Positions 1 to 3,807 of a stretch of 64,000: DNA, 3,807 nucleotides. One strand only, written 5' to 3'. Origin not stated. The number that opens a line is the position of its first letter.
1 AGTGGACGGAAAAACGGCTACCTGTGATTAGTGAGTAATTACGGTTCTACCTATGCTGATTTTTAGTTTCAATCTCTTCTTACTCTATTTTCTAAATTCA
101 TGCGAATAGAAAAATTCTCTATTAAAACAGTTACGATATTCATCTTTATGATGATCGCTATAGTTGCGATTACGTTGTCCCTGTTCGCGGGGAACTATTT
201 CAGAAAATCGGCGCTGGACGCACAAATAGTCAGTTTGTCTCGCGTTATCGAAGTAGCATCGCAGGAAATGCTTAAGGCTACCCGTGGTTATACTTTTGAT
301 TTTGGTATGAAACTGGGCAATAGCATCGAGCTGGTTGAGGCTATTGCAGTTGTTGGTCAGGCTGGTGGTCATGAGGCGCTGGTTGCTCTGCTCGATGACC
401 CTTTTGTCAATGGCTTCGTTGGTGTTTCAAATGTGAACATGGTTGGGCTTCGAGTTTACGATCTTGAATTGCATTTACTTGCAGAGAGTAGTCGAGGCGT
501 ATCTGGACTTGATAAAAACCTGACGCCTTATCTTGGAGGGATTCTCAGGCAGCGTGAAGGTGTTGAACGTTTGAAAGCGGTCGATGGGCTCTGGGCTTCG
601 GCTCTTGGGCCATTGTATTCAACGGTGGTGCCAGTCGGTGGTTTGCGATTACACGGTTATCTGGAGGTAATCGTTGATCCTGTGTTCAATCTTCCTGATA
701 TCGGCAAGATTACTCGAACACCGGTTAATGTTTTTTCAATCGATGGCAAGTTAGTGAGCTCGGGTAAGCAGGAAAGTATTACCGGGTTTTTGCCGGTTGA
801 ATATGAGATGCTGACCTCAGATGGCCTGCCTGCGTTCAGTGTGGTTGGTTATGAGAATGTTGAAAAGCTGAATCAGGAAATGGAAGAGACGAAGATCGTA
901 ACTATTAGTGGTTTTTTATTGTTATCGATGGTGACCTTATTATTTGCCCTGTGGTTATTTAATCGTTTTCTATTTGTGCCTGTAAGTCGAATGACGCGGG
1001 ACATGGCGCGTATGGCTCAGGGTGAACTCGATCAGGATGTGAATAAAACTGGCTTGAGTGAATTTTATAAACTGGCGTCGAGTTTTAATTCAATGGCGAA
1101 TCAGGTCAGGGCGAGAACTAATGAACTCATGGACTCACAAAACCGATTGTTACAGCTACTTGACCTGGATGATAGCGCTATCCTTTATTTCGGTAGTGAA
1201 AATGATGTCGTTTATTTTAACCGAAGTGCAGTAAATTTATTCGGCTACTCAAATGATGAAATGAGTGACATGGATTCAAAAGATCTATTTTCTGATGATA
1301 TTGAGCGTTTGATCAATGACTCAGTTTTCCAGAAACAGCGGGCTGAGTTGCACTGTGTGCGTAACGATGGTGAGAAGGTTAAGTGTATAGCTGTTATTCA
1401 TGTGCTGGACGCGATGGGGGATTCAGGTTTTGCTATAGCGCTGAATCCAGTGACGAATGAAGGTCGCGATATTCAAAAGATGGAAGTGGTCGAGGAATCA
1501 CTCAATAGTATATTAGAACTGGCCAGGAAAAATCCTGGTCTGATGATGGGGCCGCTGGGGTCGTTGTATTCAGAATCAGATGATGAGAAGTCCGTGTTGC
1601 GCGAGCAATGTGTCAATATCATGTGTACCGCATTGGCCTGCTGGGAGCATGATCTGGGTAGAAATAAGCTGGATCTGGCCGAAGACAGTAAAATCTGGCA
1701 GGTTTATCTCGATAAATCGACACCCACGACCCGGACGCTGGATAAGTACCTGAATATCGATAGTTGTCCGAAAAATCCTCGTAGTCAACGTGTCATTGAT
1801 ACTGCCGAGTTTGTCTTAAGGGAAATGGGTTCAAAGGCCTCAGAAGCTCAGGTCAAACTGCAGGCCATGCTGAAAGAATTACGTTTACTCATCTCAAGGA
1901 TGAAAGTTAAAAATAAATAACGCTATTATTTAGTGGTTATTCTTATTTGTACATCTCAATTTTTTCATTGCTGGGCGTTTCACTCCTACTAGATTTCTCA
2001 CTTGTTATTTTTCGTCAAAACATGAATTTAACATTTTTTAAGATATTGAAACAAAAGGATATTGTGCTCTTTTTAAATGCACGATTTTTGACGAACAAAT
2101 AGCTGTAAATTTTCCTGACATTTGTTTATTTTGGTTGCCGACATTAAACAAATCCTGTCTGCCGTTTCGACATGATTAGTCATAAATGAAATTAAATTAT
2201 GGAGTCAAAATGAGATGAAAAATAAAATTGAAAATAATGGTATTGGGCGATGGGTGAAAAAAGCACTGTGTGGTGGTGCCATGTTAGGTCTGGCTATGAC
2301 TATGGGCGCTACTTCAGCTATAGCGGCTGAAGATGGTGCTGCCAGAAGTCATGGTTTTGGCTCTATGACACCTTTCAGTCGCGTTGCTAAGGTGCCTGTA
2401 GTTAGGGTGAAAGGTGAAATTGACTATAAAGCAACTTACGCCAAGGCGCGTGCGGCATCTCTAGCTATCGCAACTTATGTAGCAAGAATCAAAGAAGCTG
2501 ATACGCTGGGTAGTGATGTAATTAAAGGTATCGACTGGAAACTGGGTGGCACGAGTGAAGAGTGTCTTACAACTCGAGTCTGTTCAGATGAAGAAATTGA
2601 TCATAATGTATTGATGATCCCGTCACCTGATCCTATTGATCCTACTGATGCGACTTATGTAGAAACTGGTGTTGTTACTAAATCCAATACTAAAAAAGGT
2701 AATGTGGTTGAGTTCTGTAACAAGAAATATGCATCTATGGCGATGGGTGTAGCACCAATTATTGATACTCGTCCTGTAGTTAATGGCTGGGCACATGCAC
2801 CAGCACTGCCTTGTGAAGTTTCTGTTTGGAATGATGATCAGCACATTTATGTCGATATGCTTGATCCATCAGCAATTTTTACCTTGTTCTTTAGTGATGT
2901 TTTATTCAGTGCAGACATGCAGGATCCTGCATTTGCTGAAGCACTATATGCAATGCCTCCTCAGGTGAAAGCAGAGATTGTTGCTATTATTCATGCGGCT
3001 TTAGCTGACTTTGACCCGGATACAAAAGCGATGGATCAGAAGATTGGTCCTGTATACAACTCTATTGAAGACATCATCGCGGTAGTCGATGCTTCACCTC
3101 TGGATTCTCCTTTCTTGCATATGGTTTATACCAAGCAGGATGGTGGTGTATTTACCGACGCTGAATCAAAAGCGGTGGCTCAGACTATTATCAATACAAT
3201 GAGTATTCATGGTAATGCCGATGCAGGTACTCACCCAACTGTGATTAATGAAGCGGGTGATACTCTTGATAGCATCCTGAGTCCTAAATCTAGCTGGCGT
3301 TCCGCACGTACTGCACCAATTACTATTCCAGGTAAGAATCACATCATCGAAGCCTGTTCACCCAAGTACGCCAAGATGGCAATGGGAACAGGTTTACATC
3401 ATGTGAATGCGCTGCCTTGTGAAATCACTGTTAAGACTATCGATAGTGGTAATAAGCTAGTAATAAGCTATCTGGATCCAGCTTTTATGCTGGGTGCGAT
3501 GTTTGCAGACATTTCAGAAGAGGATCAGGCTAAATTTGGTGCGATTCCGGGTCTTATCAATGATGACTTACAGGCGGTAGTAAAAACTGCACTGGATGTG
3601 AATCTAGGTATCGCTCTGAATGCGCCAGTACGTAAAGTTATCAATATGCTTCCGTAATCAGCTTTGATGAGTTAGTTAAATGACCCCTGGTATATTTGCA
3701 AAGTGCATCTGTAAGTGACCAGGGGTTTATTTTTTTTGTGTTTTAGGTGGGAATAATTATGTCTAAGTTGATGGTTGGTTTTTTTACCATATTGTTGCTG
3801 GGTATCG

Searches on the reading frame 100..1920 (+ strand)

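Call 27: search_protein_families(library=pfam, proteins=[window:100-1920:+], max_evalue=0.00001)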
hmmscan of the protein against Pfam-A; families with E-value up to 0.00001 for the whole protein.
window:100-1920:+ (606 aa): 1 family
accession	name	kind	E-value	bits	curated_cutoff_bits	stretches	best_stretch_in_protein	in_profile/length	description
PF00672.30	HAMP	-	6.1e-08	33.3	25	1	287-337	2-52/53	HAMP domain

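Call 45: search_protein_families(library=pfam, proteins=[window:100-1920:+], max_evalue=0.05)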
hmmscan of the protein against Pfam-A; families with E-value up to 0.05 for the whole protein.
window:100-1920:+ (606 aa): 4 families
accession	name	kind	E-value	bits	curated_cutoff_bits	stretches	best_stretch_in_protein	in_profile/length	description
PF00672.30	HAMP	-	6.1e-08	33.3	25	1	287-337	2-52/53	HAMP domain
PF13426.13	PAS_9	-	1.5e-05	25.6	27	1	367-438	9-87/103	PAS domain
PF00989.32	PAS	-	0.0042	17.5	22.6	1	361-416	14-68/113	PAS fold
PF13188.13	PAS_8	-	0.04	14.3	21.8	0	358-399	11-49/65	PAS domain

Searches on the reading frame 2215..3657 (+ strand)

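Call 27: search_protein_families(library=pfam, proteins=[window:2215-3657:+], max_evalue=0.00001)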
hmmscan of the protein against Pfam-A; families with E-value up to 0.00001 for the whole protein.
window:2215-3657:+ (480 aa): 1 family
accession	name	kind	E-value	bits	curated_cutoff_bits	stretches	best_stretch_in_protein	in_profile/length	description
PF03625.19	DUF302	-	2.4e-14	53.4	23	1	374-422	17-63/63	Domain of unknown function DUF302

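Call 45: search_protein_families(library=pfam, proteins=[window:2215-3657:+], max_evalue=0.05)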
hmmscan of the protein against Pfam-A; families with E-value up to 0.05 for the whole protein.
window:2215-3657:+ (480 aa): 1 family
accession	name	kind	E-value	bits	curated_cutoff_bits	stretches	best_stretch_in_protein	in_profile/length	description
PF03625.19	DUF302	-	2.4e-14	53.4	23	1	374-422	17-63/63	Domain of unknown function DUF302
